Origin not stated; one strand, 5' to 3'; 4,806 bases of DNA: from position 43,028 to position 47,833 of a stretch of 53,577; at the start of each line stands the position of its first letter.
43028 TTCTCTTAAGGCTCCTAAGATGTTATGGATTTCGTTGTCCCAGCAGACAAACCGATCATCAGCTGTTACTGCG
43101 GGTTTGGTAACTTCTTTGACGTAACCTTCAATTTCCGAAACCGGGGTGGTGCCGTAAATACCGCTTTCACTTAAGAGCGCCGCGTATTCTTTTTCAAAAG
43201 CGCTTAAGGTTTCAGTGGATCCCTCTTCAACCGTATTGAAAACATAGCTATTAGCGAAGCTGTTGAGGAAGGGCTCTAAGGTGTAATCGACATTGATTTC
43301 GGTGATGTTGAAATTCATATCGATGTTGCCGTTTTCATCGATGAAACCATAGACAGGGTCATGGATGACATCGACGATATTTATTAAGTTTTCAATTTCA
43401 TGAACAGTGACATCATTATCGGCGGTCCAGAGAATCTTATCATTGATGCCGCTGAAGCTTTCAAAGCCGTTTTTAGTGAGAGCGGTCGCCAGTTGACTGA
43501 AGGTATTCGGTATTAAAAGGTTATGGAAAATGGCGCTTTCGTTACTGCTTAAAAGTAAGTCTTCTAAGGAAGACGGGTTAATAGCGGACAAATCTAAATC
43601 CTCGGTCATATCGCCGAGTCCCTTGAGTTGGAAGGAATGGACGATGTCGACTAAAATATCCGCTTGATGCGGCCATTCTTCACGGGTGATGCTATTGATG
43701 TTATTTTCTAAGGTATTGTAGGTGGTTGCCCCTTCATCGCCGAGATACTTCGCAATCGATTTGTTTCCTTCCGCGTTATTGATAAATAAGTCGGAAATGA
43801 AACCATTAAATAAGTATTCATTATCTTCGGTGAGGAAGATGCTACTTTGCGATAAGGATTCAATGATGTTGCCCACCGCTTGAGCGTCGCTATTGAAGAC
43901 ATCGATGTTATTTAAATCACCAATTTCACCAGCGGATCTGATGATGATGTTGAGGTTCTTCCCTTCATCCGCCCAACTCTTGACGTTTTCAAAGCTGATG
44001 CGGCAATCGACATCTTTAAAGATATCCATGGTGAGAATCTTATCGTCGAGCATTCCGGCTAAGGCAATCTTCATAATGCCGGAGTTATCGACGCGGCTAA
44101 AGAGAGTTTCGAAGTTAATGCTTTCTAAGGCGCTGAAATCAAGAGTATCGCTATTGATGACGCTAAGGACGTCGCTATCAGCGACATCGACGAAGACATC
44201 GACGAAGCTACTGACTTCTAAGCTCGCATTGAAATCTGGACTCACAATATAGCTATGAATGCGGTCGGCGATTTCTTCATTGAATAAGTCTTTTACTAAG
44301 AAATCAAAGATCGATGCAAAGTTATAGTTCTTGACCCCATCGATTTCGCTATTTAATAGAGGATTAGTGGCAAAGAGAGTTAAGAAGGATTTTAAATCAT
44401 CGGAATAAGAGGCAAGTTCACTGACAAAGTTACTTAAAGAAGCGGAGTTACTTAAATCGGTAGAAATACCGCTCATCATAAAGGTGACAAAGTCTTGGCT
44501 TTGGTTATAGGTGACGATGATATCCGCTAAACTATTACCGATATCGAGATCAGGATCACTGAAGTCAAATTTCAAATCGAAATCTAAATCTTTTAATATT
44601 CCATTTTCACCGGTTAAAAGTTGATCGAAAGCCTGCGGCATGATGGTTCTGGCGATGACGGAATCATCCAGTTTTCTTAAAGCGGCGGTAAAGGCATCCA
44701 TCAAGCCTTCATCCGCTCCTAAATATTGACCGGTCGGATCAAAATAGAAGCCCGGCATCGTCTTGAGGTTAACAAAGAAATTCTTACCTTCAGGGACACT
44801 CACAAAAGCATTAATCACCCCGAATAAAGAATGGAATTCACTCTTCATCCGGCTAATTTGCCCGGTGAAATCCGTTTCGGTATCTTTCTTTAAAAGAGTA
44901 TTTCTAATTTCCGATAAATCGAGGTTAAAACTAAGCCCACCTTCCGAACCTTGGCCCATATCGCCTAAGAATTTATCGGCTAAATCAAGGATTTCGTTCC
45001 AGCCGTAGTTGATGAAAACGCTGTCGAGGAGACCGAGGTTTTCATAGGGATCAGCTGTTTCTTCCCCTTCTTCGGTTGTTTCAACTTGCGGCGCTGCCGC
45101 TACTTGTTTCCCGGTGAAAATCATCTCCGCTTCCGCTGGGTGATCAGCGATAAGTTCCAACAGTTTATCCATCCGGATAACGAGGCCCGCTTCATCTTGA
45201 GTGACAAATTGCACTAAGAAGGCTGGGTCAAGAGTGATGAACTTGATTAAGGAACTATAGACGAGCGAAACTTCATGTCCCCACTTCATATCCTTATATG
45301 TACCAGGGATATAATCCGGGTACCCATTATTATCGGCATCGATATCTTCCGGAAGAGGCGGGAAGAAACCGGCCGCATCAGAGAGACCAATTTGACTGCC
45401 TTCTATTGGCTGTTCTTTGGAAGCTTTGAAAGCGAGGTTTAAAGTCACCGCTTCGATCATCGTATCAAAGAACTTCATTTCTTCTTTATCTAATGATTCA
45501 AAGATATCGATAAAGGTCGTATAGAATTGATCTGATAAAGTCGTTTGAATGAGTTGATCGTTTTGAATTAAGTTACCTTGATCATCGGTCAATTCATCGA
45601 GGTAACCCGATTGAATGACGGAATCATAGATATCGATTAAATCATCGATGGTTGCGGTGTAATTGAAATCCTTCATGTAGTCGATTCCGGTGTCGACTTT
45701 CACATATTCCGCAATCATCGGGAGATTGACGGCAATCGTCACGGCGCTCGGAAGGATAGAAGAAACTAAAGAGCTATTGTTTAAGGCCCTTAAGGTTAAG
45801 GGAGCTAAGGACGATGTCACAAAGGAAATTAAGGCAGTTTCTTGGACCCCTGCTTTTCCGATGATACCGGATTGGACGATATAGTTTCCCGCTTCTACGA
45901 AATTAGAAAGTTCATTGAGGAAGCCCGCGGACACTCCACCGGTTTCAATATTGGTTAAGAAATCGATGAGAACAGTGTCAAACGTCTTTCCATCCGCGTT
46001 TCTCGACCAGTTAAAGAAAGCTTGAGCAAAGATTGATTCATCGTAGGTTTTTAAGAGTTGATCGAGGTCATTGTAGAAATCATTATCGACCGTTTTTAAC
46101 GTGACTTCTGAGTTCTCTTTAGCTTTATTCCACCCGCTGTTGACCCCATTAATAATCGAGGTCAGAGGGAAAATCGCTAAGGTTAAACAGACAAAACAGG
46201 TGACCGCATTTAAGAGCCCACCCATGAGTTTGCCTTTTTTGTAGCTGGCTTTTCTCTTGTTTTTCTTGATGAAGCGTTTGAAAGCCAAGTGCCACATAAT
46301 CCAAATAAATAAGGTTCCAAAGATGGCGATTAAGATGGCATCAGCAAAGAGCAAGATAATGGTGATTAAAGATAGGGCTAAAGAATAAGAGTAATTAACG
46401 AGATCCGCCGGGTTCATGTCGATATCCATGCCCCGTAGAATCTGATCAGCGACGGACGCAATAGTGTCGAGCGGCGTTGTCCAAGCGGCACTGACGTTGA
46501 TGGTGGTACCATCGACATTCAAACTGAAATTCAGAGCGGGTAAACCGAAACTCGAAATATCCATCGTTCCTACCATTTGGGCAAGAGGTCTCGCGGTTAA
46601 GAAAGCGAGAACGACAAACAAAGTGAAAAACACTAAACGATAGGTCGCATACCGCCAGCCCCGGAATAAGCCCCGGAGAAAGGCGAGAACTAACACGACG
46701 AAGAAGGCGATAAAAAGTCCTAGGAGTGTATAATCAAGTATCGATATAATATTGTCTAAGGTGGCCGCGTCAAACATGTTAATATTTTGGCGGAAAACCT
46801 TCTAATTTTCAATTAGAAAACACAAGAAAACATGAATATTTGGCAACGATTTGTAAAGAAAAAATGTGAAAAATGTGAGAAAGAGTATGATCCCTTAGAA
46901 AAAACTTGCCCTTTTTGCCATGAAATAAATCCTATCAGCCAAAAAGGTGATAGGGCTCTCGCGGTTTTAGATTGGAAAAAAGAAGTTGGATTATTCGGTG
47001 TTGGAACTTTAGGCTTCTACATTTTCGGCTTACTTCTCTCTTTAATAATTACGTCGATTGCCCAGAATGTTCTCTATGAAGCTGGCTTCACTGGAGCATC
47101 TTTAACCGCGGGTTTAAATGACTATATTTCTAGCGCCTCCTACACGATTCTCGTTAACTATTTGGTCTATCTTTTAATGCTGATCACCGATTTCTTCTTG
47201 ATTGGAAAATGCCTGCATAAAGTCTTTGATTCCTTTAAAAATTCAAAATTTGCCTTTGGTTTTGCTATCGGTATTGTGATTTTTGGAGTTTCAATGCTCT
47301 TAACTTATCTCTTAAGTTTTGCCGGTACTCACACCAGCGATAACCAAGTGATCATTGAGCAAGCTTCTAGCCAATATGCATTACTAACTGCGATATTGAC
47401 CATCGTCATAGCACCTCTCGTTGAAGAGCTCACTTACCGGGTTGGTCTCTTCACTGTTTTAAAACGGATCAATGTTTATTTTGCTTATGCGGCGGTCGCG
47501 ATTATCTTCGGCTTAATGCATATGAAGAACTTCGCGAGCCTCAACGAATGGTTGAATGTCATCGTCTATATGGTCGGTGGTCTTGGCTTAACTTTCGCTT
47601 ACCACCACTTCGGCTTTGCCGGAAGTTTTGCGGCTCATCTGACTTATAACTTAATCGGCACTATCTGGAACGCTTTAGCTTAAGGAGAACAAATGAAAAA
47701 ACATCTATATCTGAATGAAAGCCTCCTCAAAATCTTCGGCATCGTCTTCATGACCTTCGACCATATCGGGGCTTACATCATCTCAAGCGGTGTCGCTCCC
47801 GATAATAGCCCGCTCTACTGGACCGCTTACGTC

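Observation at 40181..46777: Orphan giant (2198 aa) acidic membrane-anchored protein heading a 16.6-kb co-directional gene string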

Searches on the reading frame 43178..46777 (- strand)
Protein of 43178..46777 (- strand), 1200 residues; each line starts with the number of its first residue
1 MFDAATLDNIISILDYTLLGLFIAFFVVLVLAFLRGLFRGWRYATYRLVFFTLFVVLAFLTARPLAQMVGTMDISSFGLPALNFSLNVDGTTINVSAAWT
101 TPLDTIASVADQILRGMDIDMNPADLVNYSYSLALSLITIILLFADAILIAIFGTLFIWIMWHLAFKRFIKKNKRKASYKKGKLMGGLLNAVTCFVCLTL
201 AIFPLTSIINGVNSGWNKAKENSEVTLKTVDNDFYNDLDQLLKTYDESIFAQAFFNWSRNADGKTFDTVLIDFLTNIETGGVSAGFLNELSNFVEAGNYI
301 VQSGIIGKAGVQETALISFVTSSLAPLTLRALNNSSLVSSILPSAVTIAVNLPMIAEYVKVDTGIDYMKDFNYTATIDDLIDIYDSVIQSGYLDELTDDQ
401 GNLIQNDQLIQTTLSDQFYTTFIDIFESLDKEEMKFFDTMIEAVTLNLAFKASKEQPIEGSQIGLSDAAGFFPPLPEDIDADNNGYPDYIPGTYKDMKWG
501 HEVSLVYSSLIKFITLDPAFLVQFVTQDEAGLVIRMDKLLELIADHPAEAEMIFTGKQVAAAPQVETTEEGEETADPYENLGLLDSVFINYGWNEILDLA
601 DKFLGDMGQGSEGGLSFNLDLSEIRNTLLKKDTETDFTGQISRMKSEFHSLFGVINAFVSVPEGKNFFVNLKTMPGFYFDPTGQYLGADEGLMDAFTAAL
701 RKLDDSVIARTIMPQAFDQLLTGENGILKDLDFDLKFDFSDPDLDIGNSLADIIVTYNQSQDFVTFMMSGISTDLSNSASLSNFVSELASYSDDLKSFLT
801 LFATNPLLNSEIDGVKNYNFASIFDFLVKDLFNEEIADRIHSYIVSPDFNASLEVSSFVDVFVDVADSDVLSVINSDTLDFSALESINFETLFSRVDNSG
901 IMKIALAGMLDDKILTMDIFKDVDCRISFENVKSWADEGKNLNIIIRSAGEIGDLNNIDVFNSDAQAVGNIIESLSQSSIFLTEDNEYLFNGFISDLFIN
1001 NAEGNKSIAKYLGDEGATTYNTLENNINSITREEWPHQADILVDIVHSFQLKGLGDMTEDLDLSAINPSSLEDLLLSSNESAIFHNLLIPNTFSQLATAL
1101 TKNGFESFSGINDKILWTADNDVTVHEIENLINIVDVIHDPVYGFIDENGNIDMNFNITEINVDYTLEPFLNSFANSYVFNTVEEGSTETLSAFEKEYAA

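Call 36: predict_structure(alignment_id=A2)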
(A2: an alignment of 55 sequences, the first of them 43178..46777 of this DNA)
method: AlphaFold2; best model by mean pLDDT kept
length: 1200 residues; sequences in the alignment: 55
mean_pLDDT: 80.5   pTM: 0.54
mean pLDDT of the five models: 80.5, 79.6, 76.0, 74.6, 74.5
residues with pLDDT >= 90: 135; 70-90: 900; 50-70: 139; < 50: 26
segments of 3 or more residues with pLDDT < 50: 1-4, 562-574, 610-612, 632-634
pLDDT, mean of each block of 10 residues (from residue 1): 59 84 87 86 87 87 86 82 71 78 86 71 76 87 86 86 81 78 85 86 87 85 60 78 85 79 83 81 79 87 74 72 85 81 73 76 66 84 87 76 72 84 87 82 87 70 66 84 83 85 89 86 68 74 89 81 43 59 86 79 66 58 76 61 87 90 88 78 75 90 86 77 64 75 84 87 79 73 84 90 88 85 82 84 89 89 84 74 81 88 88 80 80 91 89 82 89 93 89 90 82 83 92 93 88 58 80 91 91 87 80 86 90 86 73 65 77 86 67 63
secondary structure, 60 per line:
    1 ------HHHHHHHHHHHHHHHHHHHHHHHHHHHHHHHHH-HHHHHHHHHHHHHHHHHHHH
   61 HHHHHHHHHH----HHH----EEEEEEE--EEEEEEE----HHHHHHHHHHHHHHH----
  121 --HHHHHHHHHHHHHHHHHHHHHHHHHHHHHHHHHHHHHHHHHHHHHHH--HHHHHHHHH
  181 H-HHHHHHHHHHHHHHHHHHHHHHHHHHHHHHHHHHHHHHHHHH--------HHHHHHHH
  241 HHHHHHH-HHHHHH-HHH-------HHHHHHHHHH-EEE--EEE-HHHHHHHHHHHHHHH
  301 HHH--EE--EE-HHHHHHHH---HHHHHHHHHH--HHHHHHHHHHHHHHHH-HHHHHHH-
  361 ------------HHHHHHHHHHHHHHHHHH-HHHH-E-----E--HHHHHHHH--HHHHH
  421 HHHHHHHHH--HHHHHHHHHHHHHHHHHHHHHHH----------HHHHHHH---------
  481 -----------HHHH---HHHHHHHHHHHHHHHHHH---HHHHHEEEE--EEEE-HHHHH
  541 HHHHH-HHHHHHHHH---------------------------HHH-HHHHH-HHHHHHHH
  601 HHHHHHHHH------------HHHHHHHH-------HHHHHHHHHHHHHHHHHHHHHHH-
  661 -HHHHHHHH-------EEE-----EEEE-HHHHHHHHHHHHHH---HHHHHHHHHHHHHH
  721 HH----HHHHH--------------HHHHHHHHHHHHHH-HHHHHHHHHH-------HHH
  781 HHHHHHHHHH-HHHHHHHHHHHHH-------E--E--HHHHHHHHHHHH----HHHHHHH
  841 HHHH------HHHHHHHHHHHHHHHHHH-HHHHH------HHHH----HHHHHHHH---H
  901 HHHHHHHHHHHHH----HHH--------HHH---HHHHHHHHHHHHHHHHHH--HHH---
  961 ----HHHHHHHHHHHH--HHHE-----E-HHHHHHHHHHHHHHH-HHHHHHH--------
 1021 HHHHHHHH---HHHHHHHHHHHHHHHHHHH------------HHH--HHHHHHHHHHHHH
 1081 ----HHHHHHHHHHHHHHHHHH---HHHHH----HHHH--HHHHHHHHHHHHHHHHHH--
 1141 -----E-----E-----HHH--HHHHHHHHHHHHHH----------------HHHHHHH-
elements in order (helices of 4 or more, strands of 3 or more residues): H7-39 H41-70 E82-88 E91-97 H102-116 H123-169 H172-181 H183-224 H233-247 H249-254 H266-275 E277-279 E282-284 H286-303 H313-320 H324-333 H336-351 H353-359 H373-390 H392-395 H406-413 H416-429 H432-454 H465-471 H492-495 H499-516 H520-524 E525-528 E531-534 H536-545 H547-555 H587-591 H593-609 H622-629 H637-659 H662-669 E677-679 E685-688 H690-703 H707-722 H727-731 H746-759 H761-770 H778-790 H792-804 H818-829 H834-844 H851-868 H870-874 H881-884 H889-896 H900-913 H935-952 H965-976 H990-1004 H1006-1012 H1021-1028 H1032-1050 H1068-1080 H1085-1102 H1106-1110 H1115-1118 H1121-1138 H1163-1176 H1193-1199
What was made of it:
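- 46133..46777 (-): N-terminal membrane anchor, residues 1-215: four TM helices, predicted N-out/C-out. AF2 helices 7-39, 41-70, 123-169, 183-224: call 36.
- Closest known: CvpA family. Different: Loop 2 here is a 60-residue structured insert with a beta-hairpin (call 36).
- Checked: AlphaFold models them as long helices 7-39, 41-70, 123-169 and 183-224 (call 36).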

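Call 41: fold_search(model_id=the predicted structure, library=pdb)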
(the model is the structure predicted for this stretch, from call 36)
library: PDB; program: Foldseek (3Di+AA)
matches with E <= 10: 118; with E <= 0.001: 0
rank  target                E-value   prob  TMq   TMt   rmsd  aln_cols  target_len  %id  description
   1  9m1n_D                9.7e-02  0.16  0.11  0.11  37.2      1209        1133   12  Cryo-EM structure of the TBC-DC-Arl2-alpha-beta-tubulin complex with GDP-AlFx (released 2025-10-22)
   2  7vf2_A                1.0e-01  0.16  0.10  0.10  43.6      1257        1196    9  Human m6A-METTL associated complex (WTAP, VIRMA, ZC3H13, and HAKAI) (released 2022-09-14)
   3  7naq_c                1.0e-01  0.13  0.10  0.08  42.4      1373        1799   10  Human PA200-20S proteasome complex (released 2022-11-02)
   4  8ptk_e                1.5e-01  0.06  0.06  0.03  53.6      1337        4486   11  Composite structure of Dynein-Dynactin-JIP3-LIS1 (released 2024-03-27)
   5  8or3_C                1.7e-01  0.12  0.10  0.10  42.8      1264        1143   12  CAND1-CUL1-RBX1-SKP1-SKP2-DCNL1 (released 2023-06-28)
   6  2bku_D                2.2e-01  0.14  0.10  0.13  38.4      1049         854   12  Kap95p:RanGTP complex (released 2005-05-04)
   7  8vvy_C                2.3e-01  0.12  0.10  0.10  36.0      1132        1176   10  Human Cullin-1 in complex with CAND2 (released 2025-01-29)
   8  2bku_B                2.4e-01  0.13  0.10  0.13  37.7      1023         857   12  Kap95p:RanGTP complex (released 2005-05-04)
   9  6xte_A                3.7e-01  0.08  0.09  0.09  51.6      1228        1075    9  Human karyopherin RanBP5 (isoform-1) (released 2020-04-22)
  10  9hfl_A                3.9e-01  0.09  0.09  0.10  39.8      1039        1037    9  Cryo-EM structure of the human snRNA export complex comprising CBC-PHAX-CRM1-RanGTP and capped-RNA (released 2025-07-16)
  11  7ns3_5                4.4e-01  0.08  0.08  0.11  34.3       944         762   11  Substrate receptor scaffolding module of yeast Chelator-GID SR4 E3 ubiquitin ligase bound to Fbp1 substrate (released 2021-05-05)
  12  1tr2_B                4.4e-01  0.06  0.08  0.08  54.4      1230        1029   11  Crystal structure of human full-length vinculin (residues 1-1066) (released 2005-11-15)
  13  8or0_C                4.7e-01  0.08  0.10  0.10  50.2      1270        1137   10  CAND1-CUL1-RBX1-SKP1-SKP2-CKS1-CDK2 (released 2023-06-28)
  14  9ogb_A                6.2e-01  0.08  0.09  0.10  37.4       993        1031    9  Cryo-EM structure of human exportin-1 conjugated with selinexor and bound to yeast RAN-GTP and human ASB8-ELOB/C (released 2025-11-26)
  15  1z3h_A                6.2e-01  0.08  0.09  0.11  51.6      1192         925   10  The exportin Cse1 in its cargo-free, cytoplasmic state (released 2005-05-10)
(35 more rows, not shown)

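Call 68: fold_search(model_id=the predicted structure, library=viral)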
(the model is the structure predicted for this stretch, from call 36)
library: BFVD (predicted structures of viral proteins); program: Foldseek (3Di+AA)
matches with E <= 10: 84; with E <= 0.001: 0
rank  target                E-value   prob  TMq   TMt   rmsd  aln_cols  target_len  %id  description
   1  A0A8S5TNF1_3          7.8e-02  0.09  0.08  0.08  62.9      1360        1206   10  Large polyvalent protein-associated domain-containing protein [Podoviridae sp. ct90d35]
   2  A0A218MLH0            2.7e-01  0.12  0.10  0.09  35.7      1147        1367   10  Putative pore-forming tail tip protein [uncultured virus]
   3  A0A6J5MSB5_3          5.9e-01  0.04  0.08  0.08  51.8      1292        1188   11  Uncharacterized protein [uncultured Caudovirales phage]
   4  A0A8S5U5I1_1          6.3e-01  0.04  0.07  0.08  51.3      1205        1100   11  RNA polymerase (Fragment) [Podoviridae sp. cthJQ11]
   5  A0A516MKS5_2          6.6e-01  0.04  0.07  0.08  45.8      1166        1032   10  (no name in the UniProt tables at hand)
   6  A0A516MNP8            6.6e-01  0.03  0.07  0.07  62.6      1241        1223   10  (no name in the UniProt tables at hand)
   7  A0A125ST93            7.7e-01  0.07  0.10  0.09  38.0       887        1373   12  (no name in the UniProt tables at hand)
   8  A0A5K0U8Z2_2          9.0e-01  0.06  0.09  0.11  28.8       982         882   10  Uncharacterized protein [Yasminevirus sp. GU-2018]
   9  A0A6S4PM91            9.0e-01  0.02  0.05  0.06  44.4      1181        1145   10  Uncharacterized protein [uncultured phage_MedDCM-OCT-S31-C1]
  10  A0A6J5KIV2            1.0e+00  0.04  0.08  0.08  37.3      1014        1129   12  DdrB-like domain-containing protein [uncultured Caudovirales phage]
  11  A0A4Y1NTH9            1.0e+00  0.03  0.06  0.08  30.3       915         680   11  (no name in the UniProt tables at hand)
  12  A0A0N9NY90            1.1e+00  0.04  0.08  0.08  46.7      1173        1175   11  (no name in the UniProt tables at hand)
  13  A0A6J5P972            1.3e+00  0.02  0.08  0.08  41.2      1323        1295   10  Uncharacterized protein [uncultured Caudovirales phage]
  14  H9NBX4                1.4e+00  0.05  0.10  0.11  55.3      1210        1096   12  (no name in the UniProt tables at hand)
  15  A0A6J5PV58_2          1.6e+00  0.02  0.07  0.06  35.9      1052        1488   10  Uncharacterized protein [uncultured Caudovirales phage]
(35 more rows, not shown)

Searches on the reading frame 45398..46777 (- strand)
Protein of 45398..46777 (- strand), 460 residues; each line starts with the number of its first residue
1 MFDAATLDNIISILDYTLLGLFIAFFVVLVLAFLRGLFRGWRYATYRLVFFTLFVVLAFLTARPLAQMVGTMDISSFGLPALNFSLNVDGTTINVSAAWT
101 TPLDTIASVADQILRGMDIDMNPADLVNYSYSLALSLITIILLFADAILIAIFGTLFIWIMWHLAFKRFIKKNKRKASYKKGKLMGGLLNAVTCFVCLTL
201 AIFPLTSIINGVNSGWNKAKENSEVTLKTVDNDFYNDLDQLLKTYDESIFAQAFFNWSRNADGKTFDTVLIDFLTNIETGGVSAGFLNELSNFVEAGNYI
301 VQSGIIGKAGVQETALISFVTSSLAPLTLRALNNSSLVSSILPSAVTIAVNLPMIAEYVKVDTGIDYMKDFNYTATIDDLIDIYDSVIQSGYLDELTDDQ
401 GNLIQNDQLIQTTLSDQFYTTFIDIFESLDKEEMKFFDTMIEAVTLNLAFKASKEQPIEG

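Call 50: search_protein_representatives(alignment_id=A5)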
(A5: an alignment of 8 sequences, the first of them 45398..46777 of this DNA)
Query: 8 sequences, 454 profile positions. Proteins with E-value up to 0.001 (for the whole library): 505; up to 1e-10: 289; up to 1e-30: 180. The best 150 are listed.
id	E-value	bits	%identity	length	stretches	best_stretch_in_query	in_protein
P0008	3.8e-191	652.1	-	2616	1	2-453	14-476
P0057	2.6e-189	646.0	-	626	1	2-453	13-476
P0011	4.7e-185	632.0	-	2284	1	1-450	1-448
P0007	5.6e-182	621.9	-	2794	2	2-453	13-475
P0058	2.6e-171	586.7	-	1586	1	1-451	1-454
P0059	5.5e-165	565.8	-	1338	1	2-449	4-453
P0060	1.8e-164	564.1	-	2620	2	2-448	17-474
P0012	1.7e-151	521.4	-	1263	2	2-451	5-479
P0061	3.2e-149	513.9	-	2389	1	2-452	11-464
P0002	2.7e-146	504.2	-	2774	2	1-448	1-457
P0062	2.0e-144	498.0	-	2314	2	2-447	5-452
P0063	6.4e-144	496.4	-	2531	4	1-452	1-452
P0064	7.6e-144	496.1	-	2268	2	1-451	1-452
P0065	1.2e-143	495.5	-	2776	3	4-452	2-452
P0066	2.2e-141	488.0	-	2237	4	1-451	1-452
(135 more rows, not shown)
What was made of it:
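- Enteromonas), call 50 (505 representatives, 180 at E<=1e-30; nearly all of the 150 listed are 1.2-3.0 kaa or fragments).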

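Call 77: search_solved_structures(query=A5, max_evalue=10)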
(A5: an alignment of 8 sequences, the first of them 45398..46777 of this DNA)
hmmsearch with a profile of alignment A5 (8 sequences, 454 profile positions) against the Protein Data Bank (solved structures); distinct sequences matched with E-value up to 10: 8.
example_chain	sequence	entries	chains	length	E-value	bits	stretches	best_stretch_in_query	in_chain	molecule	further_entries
4uos_A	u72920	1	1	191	0.1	14.4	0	60-142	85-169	DESIGNED HELICAL BUNDLE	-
7tvc_B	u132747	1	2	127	0.21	13.4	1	322-369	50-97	Salivary short D7 protein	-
5k5d_B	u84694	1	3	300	0.32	12.8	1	360-423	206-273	ParB domain protein nuclease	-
5k5a_B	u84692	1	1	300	0.73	11.6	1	360-423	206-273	ParB domain protein nuclease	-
7dv5_U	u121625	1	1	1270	1.6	10.5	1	14-76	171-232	Bile salt export pump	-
8pmd_A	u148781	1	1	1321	1.7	10.4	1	14-76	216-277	Bile salt export pump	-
36cg_U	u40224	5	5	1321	1.7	10.4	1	14-76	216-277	Bile salt export pump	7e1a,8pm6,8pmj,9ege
9n1y_A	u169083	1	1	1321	2.2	10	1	14-76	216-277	Bile salt export pump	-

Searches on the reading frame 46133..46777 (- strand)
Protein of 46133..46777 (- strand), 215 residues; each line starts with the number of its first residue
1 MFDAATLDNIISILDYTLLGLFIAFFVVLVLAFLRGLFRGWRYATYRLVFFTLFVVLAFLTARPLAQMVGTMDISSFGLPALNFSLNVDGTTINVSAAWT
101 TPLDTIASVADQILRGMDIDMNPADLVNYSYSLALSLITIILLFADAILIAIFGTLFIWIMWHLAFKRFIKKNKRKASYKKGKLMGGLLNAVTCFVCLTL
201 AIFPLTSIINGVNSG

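Call 65: search_protein_families(library=ncbifam, proteins=[window:46133-46777:-], max_evalue=1)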
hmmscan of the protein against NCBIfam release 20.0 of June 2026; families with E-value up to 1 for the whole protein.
window:46133-46777:- (215 aa): 0 families
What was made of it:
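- NCBIfam gives nothing for the anchor alone (call 65).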

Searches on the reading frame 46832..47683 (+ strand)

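Call 6: search_protein_families(library=pfam, proteins=[window:46832-47683:+])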
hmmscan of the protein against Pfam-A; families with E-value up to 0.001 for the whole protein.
window:46832-47683:+ (283 aa): 1 family
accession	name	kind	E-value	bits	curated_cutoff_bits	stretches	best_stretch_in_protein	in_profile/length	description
PF02517.21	Rce1-like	-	1.4e-12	48.2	22.4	1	183-275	4-93/93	Type II CAAX prenyl endopeptidase Rce1-like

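Call 82: search_protein_families(library=padloc, proteins=[window:46832-47683:+], max_evalue=0.01)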
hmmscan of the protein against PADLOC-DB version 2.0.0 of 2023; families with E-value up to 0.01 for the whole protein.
window:46832-47683:+ (283 aa): 0 families
